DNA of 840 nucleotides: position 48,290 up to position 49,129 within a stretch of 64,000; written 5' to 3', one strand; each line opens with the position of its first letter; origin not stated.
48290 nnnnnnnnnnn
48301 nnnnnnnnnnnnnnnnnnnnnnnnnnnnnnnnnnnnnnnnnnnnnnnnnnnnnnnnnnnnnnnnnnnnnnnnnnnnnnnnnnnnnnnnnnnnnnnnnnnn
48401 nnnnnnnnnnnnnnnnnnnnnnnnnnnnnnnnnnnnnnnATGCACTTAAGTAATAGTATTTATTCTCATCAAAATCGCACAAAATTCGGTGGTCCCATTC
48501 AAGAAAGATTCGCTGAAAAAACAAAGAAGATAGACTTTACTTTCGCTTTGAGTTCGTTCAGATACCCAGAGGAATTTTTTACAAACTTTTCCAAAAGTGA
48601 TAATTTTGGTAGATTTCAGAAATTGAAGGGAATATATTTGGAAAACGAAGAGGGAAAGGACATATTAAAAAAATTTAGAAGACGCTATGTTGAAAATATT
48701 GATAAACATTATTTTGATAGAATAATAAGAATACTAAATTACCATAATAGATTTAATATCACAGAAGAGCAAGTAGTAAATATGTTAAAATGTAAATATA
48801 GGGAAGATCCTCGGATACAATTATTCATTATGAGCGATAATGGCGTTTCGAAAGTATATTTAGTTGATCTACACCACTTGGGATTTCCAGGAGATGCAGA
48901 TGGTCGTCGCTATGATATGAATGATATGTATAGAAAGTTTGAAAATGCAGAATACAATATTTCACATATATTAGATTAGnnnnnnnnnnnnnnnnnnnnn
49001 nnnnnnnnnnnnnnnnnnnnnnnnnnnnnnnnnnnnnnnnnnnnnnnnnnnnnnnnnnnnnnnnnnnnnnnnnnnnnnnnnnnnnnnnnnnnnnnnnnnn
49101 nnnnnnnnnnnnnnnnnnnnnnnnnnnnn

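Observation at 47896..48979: Panacea (DUF4065) antitoxin-like gene translationally coupled to an unknown 179-aa protein (candidate novel PanT-type toxin)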

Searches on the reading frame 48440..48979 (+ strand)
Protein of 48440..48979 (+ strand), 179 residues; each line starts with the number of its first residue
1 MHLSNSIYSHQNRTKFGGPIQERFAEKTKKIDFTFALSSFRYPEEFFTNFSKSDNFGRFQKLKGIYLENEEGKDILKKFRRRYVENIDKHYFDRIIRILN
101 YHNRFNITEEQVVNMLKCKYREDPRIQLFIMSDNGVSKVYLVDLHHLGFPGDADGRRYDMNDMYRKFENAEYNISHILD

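Call 3: search_protein_families(library=pfam, proteins=[window:48440-48979:+], max_evalue=1)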
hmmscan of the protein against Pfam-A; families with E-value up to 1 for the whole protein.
window:48440-48979:+ (179 aa): 0 families

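Call 5: search_protein_families(library=phrogs, proteins=[window:48440-48979:+], max_evalue=0.1)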
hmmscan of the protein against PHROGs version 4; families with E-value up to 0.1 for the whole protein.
window:48440-48979:+ (179 aa): 0 families

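Call 6: search_protein_families(library=ncbifam, proteins=[window:48440-48979:+], max_evalue=0.1)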
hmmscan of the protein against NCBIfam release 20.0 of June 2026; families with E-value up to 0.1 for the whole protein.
window:48440-48979:+ (179 aa): 0 families

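Call 7: search_protein_families(library=padloc, proteins=[window:48440-48979:+], max_evalue=0.1)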
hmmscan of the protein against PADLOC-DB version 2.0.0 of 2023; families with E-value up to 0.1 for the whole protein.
window:48440-48979:+ (179 aa): 0 families

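Call 8: find_homologous_proteins(query=window:48440-48979:+, max_evalue=0.01)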
Query window:48440-48979:+ (179 aa): 1 proteins with E <= 0.01 among 43 candidates.
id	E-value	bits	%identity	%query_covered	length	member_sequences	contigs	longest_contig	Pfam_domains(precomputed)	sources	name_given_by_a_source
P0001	1.2e-115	401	100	100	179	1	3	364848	-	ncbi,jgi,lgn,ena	-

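Call 11: find_encoding_contigs(protein=P0001, flank=10000, max_places=6)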
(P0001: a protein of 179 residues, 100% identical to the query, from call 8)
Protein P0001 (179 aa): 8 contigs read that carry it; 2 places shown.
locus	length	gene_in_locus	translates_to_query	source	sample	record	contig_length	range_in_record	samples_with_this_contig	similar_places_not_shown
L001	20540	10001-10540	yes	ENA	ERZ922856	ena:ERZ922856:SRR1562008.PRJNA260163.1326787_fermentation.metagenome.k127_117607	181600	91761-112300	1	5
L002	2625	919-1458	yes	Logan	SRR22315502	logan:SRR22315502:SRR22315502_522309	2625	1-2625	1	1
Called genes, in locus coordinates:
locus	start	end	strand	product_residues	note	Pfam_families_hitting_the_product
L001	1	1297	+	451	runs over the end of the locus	PF07949:YbbR (weak)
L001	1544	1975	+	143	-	PF00572:Ribosomal_L13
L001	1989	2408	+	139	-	PF00380:Ribosomal_S9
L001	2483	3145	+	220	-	PF01520:Amidase_3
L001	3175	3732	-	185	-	PF05067:Mn_catalase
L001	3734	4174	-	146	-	PF12652:CotJB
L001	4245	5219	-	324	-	PF00882:Zn_dep_PLPC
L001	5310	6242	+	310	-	PF07751:Abi_2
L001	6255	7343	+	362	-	PF00089:Trypsin, PF13365:Trypsin_2, PF13180:PDZ_2, PF00595:PDZ (weak), PF17820:PDZ_6 (weak)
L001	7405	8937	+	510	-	PF01520:Amidase_3, PF23577:LysM_RLK (faint), PF01476:LysM, PF01476:LysM, PF23473:LysM3_LYK4_5 (weak), PF01476:LysM, PF23473:LysM3_LYK4_5 (weak), PF01476:LysM, +6 more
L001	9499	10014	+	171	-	-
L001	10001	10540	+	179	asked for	-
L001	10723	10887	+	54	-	-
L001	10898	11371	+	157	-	-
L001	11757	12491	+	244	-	-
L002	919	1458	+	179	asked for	-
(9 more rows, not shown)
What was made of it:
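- Checked: The real start may therefore be ATG 47959 or GTG 47977 rather than 47896, and a gene caller chose 47938 (call 11).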

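Call 12: search_solved_structures(query=window:48440-48979:+, max_evalue=10)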
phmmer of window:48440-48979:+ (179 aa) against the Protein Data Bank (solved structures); distinct sequences matched with E-value up to 10: 6.
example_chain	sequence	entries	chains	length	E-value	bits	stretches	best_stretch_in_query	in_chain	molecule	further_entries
3e2d_A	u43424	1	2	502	0.12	15.3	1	49-119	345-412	Alkaline phosphatase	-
6t26_A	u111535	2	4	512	0.13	15.3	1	49-119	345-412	Alkaline phosphatase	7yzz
6qsq_A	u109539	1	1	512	0.13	15.2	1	49-119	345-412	Alkaline phosphatase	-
7qow_A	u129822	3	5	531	0.14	15.2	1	49-119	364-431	Alkaline phosphatase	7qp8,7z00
3hm8_A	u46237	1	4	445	0.3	14.1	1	106-154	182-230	Hexokinase-3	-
3vf1_A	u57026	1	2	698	0.52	13.3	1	72-172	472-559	11R-lipoxygenase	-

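Call 20: predict_structure(protein=window:48440-48979:+)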
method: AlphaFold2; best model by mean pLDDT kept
length: 179 residues; sequences in the alignment: 1
mean_pLDDT: 35.3   pTM: 0.23
mean pLDDT of the five models: 35.3, 34.6, 32.7, 32.5, 31.0
residues with pLDDT >= 90: 0; 70-90: 0; 50-70: 0; < 50: 179
segments of 3 or more residues with pLDDT < 50: 1-179
pLDDT, mean of each block of 10 residues (from residue 1): 26 31 33 28 33 34 31 35 35 44 43 40 40 35 40 38 38 30
secondary structure, 60 per line:
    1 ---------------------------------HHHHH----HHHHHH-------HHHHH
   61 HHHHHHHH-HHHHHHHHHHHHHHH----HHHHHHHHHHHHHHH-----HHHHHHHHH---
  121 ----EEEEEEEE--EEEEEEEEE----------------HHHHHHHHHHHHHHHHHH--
elements in order: H34-38 H43-48 H56-68 H70-84 H89-103 H109-117 E125-132 E135-143 H160-177
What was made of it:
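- Tried and rejected: Single-sequence AlphaFold was useless (pLDDT 35, call 20).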

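Call 21: search_protein_representatives(protein=window:48440-48979:+)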
Query: 179 residues. Proteins with E-value up to 0.001 (for the whole library): 47; up to 1e-10: 5; up to 1e-30: 1. The best 47 are listed.
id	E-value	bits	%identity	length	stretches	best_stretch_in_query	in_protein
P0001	3.8e-116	401.3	100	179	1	1-179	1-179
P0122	1.3e-14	70.7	37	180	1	29-152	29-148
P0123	2.8e-12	63.1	36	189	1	38-170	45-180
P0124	7.0e-12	61.8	29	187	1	13-178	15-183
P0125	1.0e-11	61.2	34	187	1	14-177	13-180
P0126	1.6e-10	57.4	30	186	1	15-177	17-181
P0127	5.6e-10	55.6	36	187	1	24-175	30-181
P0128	6.2e-10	55.4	34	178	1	22-178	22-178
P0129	2.8e-09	53.3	32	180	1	28-176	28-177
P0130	4.4e-09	52.7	32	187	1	23-176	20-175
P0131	1.1e-08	51.3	29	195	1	27-178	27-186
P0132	1.3e-08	51.1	33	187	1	27-175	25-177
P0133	2.0e-08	50.5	30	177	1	4-177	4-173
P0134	2.1e-08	50.4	30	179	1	19-160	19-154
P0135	3.2e-08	49.9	32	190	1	37-159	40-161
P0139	8.0e-08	48.5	31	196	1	27-173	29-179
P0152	1.9e-05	40.8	35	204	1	19-178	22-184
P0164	3.1e-04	36.9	26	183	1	25-177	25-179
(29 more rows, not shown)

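Call 24: find_homologous_proteins(query=A1, max_evalue=0.001)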
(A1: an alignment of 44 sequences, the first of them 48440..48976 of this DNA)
Query A1 (44 sequences) (179 aa, profile of the alignment): 8 proteins with E <= 0.001 among 1841 candidates.
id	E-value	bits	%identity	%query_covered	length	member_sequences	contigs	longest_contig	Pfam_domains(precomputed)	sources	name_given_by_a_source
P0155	1.5e-42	163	27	74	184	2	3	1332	-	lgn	-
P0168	5.8e-41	158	26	74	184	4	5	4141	-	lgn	-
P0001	8.2e-41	158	100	100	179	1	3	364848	-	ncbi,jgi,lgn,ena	-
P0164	9.4e-41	158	28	94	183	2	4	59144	-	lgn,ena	-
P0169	3.6e-40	156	26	85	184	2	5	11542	-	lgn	-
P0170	2.1e-39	153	33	82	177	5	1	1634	-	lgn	-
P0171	3.5e-38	149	28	68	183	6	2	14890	-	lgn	-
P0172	1.9e-36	144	31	68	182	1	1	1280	-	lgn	-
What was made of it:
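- Tried and rejected: The word-indexed homologue search found only ORF2 itself, or 8 proteins with the profile (calls 8, 24).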

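Call 27: search_solved_structures(query=A1, max_evalue=10)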
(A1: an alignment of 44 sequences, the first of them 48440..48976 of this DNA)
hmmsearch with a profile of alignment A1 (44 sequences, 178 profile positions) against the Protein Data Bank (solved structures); distinct sequences matched with E-value up to 10: 0.
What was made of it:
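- Tried and rejected: PDB sequence searches with ORF2 alone and with the family profile gave nothing meaningful (calls 12, 27).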

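Call 33: predict_structure(alignment_id=A1)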
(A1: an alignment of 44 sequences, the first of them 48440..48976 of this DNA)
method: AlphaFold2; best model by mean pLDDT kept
length: 179 residues; sequences in the alignment: 44
mean_pLDDT: 87.9   pTM: 0.82
mean pLDDT of the five models: 87.9, 87.5, 86.3, 86.1, 85.9
residues with pLDDT >= 90: 130; 70-90: 22; 50-70: 15; < 50: 12
segments of 3 or more residues with pLDDT < 50: 1-3, 5-11
pLDDT, mean of each block of 10 residues (from residue 1): 43 53 69 95 98 98 98 95 91 96 93 95 97 93 95 81 97 97
secondary structure, 60 per line:
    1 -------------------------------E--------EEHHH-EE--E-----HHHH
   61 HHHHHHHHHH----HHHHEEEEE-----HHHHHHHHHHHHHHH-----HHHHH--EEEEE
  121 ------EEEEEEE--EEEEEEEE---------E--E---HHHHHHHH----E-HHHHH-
elements in order: H57-70 H75-78 E79-83 H89-103 H109-113 E116-120 E127-133 E136-143 H160-167 H174-178
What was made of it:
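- On RelE/ParE toxin superfamily: Model pLDDT 87.9 (call 33).
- On HEPN RNases: The model is alpha/beta (call 33).
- Fold: the AF2 model built on 44 sequences has pLDDT 87.9 and pTM 0.82 (call 33). The model is alpha/beta rather than an all-alpha HEPN bundle (call 33).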

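Call 41: search_protein_families(library=pfam, alignment_id=A1, max_evalue=5)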
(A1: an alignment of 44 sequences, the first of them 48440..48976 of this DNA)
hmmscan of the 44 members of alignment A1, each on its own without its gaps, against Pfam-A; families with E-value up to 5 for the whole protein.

A. member 1, window:48440-48976:+ (179 aa): 0 families

B. families by the number of members that match (of 44 scanned): 41 families (the first 25 are shown)
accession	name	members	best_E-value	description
PF00071.28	Ras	1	0.00034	Ras family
PF14790.11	THDPS_N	1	0.00051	Tetrahydrodipicolinate N-succinyltransferase N-terminal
PF03485.21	Arg_tRNA_synt_N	1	0.0016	Arginyl tRNA synthetase N terminal domain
PF18216.6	N_formyltrans_C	1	0.0056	N-formyltransferase dimerization C-terminal domain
PF23314.1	TASOR_alpha-beta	1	0.0061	TASOR alpha/beta domain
PF18527.6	STT3_PglB_C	1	0.0073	STT3/PglB C-terminal beta-barrel domain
PF03587.19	EMG1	1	0.0083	EMG1/NEP1 methyltransferase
PF06293.20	Kdo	1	0.01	Lipopolysaccharide kinase (Kdo/WaaP) family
PF00513.23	Late_protein_L2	1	0.011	Late Protein L2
PF21998.2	FERM_C1_MyoVII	1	0.013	Myosin-X FERM PH domain-like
PF22317.1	PolB_N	1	0.017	DNA polymerase II small subunit, N-terminal domain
PF13087.12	AAA_12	1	0.026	AAA domain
PF21664.2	TBPIP_C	1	0.028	TBP-interacting protein, C-terminal domain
PF16512.11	RhoGAP-FF1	1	0.037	p190-A and -B Rho GAPs FF domain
PF00852.26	Glyco_transf_10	1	0.037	Glycosyltransferase family 10 (fucosyltransferase) C-term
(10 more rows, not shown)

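Call 44: find_encoding_contigs(protein=P0164, flank=6000, max_places=3)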
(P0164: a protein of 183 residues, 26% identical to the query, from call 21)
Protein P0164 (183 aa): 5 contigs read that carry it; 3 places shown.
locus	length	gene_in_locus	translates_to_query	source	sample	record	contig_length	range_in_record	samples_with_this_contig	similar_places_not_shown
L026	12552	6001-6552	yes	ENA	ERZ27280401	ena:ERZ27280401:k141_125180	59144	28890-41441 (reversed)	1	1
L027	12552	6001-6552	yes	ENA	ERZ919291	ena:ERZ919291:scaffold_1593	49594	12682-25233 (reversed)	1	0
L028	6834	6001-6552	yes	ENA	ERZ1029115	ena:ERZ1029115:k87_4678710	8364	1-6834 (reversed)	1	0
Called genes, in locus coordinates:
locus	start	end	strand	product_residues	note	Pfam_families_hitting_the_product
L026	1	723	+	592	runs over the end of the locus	PF10592:AIPR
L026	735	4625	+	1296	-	-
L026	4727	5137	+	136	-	PF18812:PBECR3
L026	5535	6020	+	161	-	PF13274:SocA_Panacea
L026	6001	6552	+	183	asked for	-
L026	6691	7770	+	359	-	PF01381:HTH_3, PF13443:HTH_26 (faint), PF06114:Peptidase_M78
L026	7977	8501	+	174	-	PF01757:Acyl_transf_3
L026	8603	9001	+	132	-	-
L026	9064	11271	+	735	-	PF01933:CofD, PF01704:UDPGP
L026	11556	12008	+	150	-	PF12844:HTH_19, PF01381:HTH_3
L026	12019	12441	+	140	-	-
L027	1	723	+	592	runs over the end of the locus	PF10592:AIPR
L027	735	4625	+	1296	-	-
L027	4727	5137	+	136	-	PF18812:PBECR3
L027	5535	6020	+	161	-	PF13274:SocA_Panacea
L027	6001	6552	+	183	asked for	-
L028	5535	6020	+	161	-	PF13274:SocA_Panacea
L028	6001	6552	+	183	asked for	-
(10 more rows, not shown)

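Call 45: find_encoding_contigs(protein=P0171, flank=6000, max_places=3)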
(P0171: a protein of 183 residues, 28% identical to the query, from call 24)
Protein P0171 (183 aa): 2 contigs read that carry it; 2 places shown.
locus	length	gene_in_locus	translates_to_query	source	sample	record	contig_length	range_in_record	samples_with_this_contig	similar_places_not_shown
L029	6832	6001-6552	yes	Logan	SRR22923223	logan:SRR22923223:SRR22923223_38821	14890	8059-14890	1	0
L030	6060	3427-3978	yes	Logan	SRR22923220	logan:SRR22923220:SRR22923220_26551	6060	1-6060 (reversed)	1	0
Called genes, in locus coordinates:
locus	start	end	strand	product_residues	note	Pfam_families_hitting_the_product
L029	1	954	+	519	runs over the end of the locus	-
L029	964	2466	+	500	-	PF05895:DUF859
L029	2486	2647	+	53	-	-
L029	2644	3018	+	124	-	-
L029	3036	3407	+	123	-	-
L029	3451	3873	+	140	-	-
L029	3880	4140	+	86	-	-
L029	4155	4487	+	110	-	PF09682:Phage_holin_6_1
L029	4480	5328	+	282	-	PF01551:Peptidase_M23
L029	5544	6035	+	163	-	PF13274:SocA_Panacea (faint)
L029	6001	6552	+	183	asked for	-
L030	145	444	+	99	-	-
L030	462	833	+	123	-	-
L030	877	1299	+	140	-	-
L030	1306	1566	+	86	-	-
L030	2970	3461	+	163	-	PF13274:SocA_Panacea (faint)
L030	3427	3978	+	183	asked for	-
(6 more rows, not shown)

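Call 46: find_encoding_contigs(protein=P0122, flank=6000, max_places=3)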
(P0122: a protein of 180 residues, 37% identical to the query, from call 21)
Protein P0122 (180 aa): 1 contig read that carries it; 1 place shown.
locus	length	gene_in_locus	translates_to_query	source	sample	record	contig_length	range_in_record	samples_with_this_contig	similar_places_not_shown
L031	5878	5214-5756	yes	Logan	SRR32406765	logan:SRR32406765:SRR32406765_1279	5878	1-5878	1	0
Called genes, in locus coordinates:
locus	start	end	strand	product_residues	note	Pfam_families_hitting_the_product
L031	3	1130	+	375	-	?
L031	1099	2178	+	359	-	PF13439:Glyco_transf_4, PF00534:Glycos_transf_1, PF13692:Glyco_trans_1_4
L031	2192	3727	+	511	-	-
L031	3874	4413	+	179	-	PF00132:Hexapep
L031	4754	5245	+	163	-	-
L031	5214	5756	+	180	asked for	-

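Call 47: fold_search(model_id=the predicted structure, library=pdb)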
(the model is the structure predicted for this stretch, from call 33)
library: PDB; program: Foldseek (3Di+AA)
matches with E <= 10: 253; with E <= 0.001: 0
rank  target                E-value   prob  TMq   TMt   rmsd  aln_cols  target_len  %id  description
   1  9lew_B                3.7e-01  0.20  0.15  0.25   9.3        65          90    9  The crystal structure of DinJ-YafQ complex from Vibrio cholerae (released 2025-07-30)
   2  9j8q_A                3.9e-01  0.11  0.22  0.07  11.4       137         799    9  MprF from Pseudomonas aeruginosa in GDN micelle, C2 symmetry (released 2025-09-03)
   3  3ju6_B                5.6e-01  0.07  0.18  0.11  13.9       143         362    7  Crystal Structure of Dimeric Arginine Kinase in Complex with AMPPNP and Arginine (released 2009-09-29)
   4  4ls4_A                6.3e-01  0.16  0.15  0.29  10.1        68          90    9  Crystal structure of L66S mutant toxin from Helicobacter pylori (released 2014-02-05)
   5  7awk                  6.7e-01  0.20  0.16  0.23   9.0        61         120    6  Crystal structure of the HigB1 toxin mutant K95A from Mycobacterium tuberculosis (Rv1955) (released 2021-11-24)
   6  3oei_C                6.7e-01  0.15  0.15  0.29   9.7        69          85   14  Crystal structure of Mycobacterium tuberculosis RelJK (Rv3357-Rv3358-RelBE3) (released 2011-03-16)
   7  2pdo_D                8.0e-01  0.11  0.20  0.24  10.4       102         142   16  Crystal Structure of the Putative Acetyltransferase of GNAT Family from Shigella flexneri (released 2007-04-24)
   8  4z9m_B                8.0e-01  0.07  0.20  0.14  11.9       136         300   10  Crystal structure of human sarcomeric mitochondrial creatine kinase (released 2015-04-22)
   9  3bpq_B                8.5e-01  0.41  0.25  0.45   3.8        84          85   10  Crystal Structure of RelB-RelE antitoxin-toxin complex from Methanococcus jannaschii (released 2008-12-23)
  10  6l8e_E                9.0e-01  0.13  0.16  0.30  10.5        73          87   15  Crystal structure of heterohexameric YoeB-YefM complex bound to 26bp-DNA (released 2020-09-02)
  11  1z8m_MODEL_1_A        1.0e+00  0.09  0.13  0.25   9.7        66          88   11  Solution structure of the conserved hypothtical protein HP0894 from Helicobacter pylori (released 2005-11-01)
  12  3s6h_Y                1.1e+00  0.11  0.20  0.10   9.2        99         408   10  Crystal structure of native mmNAGS/k (released 2012-04-25)
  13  4pv6_C                1.1e+00  0.12  0.20  0.23   9.8        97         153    8  Crystal Structure Analysis of Ard1 from Thermoplasma volcanium (released 2015-01-21)
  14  9b16_A                1.1e+00  0.04  0.19  0.12  17.8       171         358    9  Cryo-EM structure of human uMtCK1 in complex with ADP and covalent inhibitor CKi (released 2025-02-12)
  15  2pdo_E                1.2e+00  0.09  0.20  0.24  10.3       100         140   14  Crystal Structure of the Putative Acetyltransferase of GNAT Family from Shigella flexneri (released 2007-04-24)
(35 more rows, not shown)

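Call 50: list_cluster_members(proteins=[P0001, P0002, P0021, P0033, P0037, P0055, P0074, P0076, P0084, P0116])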
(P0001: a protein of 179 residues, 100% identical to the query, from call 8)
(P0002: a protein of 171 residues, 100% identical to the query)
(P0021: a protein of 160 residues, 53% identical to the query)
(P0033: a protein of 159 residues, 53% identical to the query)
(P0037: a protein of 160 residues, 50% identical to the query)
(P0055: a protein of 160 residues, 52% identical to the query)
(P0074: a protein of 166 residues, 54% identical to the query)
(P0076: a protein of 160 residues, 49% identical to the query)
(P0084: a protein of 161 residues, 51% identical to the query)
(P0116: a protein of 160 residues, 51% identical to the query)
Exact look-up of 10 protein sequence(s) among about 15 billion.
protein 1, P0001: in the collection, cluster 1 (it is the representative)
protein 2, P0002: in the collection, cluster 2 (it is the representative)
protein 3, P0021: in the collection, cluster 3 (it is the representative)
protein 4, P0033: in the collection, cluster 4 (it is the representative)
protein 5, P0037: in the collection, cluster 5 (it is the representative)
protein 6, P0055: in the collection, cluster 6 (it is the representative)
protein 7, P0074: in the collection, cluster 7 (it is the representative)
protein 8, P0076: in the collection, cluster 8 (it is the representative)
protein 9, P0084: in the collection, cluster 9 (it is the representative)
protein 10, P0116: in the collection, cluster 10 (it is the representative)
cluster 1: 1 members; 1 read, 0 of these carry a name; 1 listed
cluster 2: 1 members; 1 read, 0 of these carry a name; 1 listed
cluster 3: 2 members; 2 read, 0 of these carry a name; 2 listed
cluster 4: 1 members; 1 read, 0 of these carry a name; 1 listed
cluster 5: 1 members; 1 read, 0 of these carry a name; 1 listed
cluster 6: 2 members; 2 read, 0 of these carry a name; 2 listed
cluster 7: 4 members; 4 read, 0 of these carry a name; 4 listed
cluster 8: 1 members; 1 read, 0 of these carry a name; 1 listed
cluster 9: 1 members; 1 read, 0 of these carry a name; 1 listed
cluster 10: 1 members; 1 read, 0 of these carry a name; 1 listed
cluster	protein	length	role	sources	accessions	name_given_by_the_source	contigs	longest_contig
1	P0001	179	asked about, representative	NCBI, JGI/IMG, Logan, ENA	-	-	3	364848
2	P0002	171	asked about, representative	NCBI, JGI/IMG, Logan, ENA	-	-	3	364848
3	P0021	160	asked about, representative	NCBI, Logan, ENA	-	-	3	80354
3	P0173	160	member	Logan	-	-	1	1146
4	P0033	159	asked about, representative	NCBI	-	-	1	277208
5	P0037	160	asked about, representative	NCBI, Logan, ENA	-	-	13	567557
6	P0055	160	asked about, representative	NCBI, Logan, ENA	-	-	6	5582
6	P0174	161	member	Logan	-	-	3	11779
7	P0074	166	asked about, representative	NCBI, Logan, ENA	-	-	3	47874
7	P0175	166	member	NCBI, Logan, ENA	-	-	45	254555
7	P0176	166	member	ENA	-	-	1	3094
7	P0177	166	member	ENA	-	-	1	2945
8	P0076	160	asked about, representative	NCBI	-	-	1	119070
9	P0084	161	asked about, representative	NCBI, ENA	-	-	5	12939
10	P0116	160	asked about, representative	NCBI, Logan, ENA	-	-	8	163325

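Call 51: search_dna_similar(query=window:48440-48976:+, collection=phages, mode=protein, max_evalue=0.01)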
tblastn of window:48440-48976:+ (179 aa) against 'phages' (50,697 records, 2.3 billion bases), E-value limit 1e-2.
No match.
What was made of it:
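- Tried and rejected: tblastn of ORF2 against GenBank phages gave no match (call 51).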
